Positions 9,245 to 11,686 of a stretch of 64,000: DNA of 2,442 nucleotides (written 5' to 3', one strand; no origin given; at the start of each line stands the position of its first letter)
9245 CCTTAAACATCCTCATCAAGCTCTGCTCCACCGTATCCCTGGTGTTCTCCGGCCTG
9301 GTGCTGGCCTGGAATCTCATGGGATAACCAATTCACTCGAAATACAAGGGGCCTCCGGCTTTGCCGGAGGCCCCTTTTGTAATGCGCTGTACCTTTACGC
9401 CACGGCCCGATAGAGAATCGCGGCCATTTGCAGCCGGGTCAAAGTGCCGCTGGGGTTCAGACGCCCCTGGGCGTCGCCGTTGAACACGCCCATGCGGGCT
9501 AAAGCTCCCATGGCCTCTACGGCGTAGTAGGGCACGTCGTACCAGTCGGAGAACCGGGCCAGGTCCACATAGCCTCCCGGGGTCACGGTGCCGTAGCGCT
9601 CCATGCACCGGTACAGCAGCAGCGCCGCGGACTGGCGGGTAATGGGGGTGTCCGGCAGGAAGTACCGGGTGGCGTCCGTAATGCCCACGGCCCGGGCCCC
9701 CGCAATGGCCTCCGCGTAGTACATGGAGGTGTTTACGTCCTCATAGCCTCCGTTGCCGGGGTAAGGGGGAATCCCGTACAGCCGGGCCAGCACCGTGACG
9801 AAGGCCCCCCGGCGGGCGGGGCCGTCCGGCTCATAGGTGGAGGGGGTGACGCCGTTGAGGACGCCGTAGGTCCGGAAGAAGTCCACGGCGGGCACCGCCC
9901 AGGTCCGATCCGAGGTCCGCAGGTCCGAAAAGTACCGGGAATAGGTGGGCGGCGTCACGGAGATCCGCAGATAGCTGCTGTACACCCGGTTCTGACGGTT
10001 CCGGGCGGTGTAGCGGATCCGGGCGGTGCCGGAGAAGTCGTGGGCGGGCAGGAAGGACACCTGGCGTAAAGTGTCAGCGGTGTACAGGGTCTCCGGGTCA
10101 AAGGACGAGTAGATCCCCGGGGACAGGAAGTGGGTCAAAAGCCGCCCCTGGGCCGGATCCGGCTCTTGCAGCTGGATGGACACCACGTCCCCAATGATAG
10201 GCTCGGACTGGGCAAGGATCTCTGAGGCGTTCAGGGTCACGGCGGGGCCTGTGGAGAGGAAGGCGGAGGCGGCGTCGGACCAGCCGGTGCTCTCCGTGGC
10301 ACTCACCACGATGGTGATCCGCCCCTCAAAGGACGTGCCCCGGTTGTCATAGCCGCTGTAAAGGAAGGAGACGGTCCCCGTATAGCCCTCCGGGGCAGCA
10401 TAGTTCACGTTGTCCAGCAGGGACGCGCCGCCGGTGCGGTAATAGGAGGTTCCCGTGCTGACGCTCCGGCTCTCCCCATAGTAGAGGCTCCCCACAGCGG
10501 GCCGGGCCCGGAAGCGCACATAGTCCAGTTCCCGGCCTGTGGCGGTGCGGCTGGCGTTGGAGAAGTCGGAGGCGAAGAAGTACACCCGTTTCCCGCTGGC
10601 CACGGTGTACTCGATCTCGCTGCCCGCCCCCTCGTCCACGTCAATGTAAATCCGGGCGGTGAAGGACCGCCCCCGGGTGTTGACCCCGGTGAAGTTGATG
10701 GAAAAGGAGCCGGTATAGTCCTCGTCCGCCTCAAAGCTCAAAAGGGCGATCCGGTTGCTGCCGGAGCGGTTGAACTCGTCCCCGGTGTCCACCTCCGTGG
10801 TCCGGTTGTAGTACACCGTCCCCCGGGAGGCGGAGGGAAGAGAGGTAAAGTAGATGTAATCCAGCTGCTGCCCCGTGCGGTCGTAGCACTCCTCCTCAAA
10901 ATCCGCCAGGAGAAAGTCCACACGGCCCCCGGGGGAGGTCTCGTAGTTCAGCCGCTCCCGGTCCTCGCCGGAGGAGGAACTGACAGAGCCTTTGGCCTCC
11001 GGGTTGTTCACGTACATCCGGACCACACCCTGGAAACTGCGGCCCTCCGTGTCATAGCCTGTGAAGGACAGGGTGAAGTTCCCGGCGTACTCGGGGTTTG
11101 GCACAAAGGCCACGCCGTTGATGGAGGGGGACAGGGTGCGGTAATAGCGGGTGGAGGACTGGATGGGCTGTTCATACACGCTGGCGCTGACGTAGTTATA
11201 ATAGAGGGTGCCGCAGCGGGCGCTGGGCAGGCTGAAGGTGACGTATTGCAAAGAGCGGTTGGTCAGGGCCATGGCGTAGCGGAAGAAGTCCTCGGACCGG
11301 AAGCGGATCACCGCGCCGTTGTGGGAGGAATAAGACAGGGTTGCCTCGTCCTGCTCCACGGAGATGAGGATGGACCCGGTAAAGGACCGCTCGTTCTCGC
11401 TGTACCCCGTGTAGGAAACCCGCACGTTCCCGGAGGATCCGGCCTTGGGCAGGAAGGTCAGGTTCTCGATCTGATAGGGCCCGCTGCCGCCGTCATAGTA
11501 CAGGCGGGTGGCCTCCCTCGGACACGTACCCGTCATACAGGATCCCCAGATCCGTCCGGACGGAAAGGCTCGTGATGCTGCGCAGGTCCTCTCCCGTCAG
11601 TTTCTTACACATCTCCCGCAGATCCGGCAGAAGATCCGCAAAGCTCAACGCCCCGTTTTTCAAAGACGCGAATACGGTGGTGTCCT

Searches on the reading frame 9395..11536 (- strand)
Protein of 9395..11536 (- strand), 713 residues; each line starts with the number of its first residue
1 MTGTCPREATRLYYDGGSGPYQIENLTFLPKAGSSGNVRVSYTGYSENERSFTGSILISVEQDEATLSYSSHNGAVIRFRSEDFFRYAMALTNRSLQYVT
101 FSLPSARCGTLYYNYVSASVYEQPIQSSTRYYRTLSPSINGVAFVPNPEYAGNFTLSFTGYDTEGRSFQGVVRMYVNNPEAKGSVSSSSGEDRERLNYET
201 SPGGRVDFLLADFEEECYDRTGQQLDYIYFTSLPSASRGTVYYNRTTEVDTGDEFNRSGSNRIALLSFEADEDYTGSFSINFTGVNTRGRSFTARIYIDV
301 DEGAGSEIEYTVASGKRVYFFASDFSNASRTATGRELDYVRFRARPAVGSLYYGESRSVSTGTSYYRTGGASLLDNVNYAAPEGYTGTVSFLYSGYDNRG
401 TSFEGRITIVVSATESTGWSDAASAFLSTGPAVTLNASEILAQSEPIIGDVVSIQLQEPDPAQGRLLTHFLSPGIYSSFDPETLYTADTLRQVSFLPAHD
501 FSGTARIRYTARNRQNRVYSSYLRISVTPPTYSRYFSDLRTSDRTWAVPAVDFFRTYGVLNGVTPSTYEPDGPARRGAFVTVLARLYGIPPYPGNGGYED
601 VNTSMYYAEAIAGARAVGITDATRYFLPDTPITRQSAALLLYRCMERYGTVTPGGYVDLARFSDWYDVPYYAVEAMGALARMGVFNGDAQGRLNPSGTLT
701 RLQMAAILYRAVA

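Call 27: search_protein_families(library=pfam, proteins=[window:9395-11536:-], max_evalue=0.01)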
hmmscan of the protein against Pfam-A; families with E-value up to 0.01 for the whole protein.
window:9395-11536:- (713 aa): 3 families
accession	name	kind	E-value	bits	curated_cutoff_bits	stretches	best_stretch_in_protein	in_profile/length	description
PF00395.25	SLH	-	1.4e-17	63.8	20.8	1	661-705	1-44/44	S-layer homology domain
PF17892.7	Cadherin_5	-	0.00017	21.8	26.5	0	492-521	62-91/98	Cadherin-like domain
PF17963.7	Big_9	-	0.00044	21.5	23.6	0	482-516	45-79/89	Bacterial Ig domain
